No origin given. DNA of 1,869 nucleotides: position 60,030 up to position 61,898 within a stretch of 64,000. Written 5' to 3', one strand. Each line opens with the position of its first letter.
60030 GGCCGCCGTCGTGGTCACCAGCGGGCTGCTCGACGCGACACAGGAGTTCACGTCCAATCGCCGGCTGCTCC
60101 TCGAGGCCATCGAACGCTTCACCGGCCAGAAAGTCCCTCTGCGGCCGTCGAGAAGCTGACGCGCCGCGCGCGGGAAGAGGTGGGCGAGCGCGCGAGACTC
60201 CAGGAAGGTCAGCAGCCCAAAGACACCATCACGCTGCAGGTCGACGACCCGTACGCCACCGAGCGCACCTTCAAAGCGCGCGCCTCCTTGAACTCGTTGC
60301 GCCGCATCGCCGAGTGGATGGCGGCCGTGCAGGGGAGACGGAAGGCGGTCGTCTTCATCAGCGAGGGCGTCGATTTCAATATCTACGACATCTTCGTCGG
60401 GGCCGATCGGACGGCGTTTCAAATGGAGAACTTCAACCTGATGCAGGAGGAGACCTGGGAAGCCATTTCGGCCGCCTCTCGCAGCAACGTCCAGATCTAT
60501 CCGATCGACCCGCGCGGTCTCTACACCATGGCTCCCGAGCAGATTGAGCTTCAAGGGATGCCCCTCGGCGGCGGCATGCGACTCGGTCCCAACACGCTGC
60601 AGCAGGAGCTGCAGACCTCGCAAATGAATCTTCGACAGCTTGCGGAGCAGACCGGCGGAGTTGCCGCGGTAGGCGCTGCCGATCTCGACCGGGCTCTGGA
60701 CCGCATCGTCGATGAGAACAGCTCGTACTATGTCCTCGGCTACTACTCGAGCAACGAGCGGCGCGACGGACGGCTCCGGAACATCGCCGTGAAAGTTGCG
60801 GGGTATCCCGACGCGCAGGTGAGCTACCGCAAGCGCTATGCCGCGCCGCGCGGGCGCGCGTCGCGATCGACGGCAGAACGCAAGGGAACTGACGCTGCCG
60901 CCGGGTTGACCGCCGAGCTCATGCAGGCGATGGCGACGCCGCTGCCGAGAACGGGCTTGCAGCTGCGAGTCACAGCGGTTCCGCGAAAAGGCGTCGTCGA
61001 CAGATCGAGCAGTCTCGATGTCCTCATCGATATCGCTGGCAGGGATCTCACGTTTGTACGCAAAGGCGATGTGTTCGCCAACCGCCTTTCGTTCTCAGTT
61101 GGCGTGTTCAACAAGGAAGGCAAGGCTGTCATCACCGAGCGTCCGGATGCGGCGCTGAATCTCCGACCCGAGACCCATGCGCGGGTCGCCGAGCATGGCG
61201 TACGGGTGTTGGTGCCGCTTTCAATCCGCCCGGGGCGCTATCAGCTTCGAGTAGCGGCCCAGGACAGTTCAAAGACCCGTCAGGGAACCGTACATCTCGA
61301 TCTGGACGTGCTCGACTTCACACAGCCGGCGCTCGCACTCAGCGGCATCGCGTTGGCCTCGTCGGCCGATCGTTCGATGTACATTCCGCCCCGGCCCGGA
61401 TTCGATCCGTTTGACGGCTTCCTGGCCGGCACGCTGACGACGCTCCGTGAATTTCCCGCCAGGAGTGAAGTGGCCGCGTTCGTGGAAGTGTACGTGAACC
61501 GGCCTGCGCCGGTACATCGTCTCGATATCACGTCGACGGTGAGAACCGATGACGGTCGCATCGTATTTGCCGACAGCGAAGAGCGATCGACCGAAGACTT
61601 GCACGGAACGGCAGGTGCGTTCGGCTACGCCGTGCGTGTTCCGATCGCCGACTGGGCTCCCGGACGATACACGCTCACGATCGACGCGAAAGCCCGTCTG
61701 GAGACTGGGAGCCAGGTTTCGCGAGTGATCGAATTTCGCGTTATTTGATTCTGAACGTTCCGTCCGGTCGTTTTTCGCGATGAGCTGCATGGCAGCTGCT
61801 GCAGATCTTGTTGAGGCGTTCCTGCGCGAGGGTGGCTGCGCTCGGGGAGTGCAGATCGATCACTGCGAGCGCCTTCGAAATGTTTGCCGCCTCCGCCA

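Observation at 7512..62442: Families of 6-9-nt tandem repeats populate spacers between intact genes and recur at distant loci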

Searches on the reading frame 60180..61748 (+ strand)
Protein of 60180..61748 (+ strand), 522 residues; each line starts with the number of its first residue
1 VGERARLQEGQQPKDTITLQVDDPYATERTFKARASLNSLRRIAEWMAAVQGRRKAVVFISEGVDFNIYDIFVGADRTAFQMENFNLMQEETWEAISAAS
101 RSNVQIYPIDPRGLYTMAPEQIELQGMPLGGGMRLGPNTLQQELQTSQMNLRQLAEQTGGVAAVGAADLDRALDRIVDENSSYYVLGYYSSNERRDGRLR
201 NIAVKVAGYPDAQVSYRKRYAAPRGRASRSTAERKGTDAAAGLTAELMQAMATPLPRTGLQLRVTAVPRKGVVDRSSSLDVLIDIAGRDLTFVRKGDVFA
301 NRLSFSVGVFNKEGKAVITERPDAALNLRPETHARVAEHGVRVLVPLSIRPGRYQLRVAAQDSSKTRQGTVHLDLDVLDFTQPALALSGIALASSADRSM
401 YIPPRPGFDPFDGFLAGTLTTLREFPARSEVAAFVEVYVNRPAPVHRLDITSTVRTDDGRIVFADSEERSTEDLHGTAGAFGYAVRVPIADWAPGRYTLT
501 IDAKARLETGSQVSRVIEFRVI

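Call 5: search_protein_families(library=pfam, proteins=[window:60180-61748:+])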
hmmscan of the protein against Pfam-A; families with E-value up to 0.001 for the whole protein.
window:60180-61748:+ (522 aa): 0 families

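Call 65: find_homologous_proteins(query=window:60180-61748:+, max_evalue=1e-30)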
Query window:60180-61748:+ (522 aa): 877 proteins with E <= 1e-30 among 8000 candidates; the best 120 are listed.
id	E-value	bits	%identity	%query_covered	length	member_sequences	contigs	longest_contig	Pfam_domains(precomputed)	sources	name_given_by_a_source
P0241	0.0e+0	1020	88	100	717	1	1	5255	-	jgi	jgi:VWFA-related protein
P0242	5.2e-297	1003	87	100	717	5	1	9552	-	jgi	jgi:VWFA-related protein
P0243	9.6e-295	995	85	100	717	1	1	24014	-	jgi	jgi:VWFA-related protein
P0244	3.5e-292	987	86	100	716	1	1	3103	-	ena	-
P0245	3.2e-246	835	73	98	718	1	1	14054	-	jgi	jgi:VWFA-related protein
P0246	9.9e-224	761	67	96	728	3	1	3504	-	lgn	-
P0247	1.6e-221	754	67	98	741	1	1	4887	-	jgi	jgi:VWFA-related protein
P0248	1.0e-218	745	67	96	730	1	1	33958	-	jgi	jgi:VWFA-related protein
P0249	3.1e-218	743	65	98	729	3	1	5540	-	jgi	jgi:VWFA-related protein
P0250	7.1e-217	739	66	96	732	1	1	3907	-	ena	-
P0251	3.9e-216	736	66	96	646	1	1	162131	-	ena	-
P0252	4.6e-216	736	66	96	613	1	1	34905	-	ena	-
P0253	1.9e-215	734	66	96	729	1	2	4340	-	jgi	-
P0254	3.5e-214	730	65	96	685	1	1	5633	-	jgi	jgi:VWFA-related protein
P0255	1.1e-213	728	65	96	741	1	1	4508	-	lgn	-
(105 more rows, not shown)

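Call 66: find_encoding_contigs(protein=P0243, flank=10000, max_places=2)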
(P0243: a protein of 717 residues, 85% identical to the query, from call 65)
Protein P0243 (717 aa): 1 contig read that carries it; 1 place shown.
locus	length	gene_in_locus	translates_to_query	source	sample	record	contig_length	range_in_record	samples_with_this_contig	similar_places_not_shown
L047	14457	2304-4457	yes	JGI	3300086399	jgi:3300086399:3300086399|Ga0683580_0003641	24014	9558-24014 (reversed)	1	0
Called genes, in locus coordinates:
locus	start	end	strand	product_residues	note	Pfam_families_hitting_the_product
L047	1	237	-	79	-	?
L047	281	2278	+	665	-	PF01011:PQQ, PF13360:PQQ_2 (faint)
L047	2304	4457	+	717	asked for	-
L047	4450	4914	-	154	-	-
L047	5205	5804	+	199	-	PF12680:SnoaL_2 (weak)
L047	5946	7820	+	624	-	PF07583:PSCyt2, PF07587:PSD1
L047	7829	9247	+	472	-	PF07394:DUF1501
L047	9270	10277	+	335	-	PF03781:FGE-sulfatase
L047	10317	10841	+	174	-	PF12680:SnoaL_2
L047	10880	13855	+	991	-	PF13620:CarboxypepD_reg, PF13715:CarbopepD_reg_2 (weak)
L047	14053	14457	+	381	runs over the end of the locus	PF13473:Cupredoxin_1 (faint), PF14686:fn3_3 (weak), PF13620:CarboxypepD_reg, PF00127:Copper-bind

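Call 67: find_encoding_contigs(protein=P0242, flank=10000, max_places=2)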
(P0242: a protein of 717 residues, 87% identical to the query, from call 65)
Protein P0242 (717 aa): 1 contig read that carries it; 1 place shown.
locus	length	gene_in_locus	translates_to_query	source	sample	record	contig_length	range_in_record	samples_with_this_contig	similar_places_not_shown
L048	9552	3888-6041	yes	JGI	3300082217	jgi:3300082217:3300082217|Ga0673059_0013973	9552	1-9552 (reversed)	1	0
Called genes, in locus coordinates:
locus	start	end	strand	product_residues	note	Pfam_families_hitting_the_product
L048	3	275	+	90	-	?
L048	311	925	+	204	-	-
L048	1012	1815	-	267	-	PF24684:Vgb_lyase (weak)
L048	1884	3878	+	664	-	PF01011:PQQ, PF13360:PQQ_2 (weak)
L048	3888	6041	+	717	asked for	-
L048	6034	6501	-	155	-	-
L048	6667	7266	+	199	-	PF12680:SnoaL_2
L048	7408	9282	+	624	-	PF07583:PSCyt2, PF07587:PSD1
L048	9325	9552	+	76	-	?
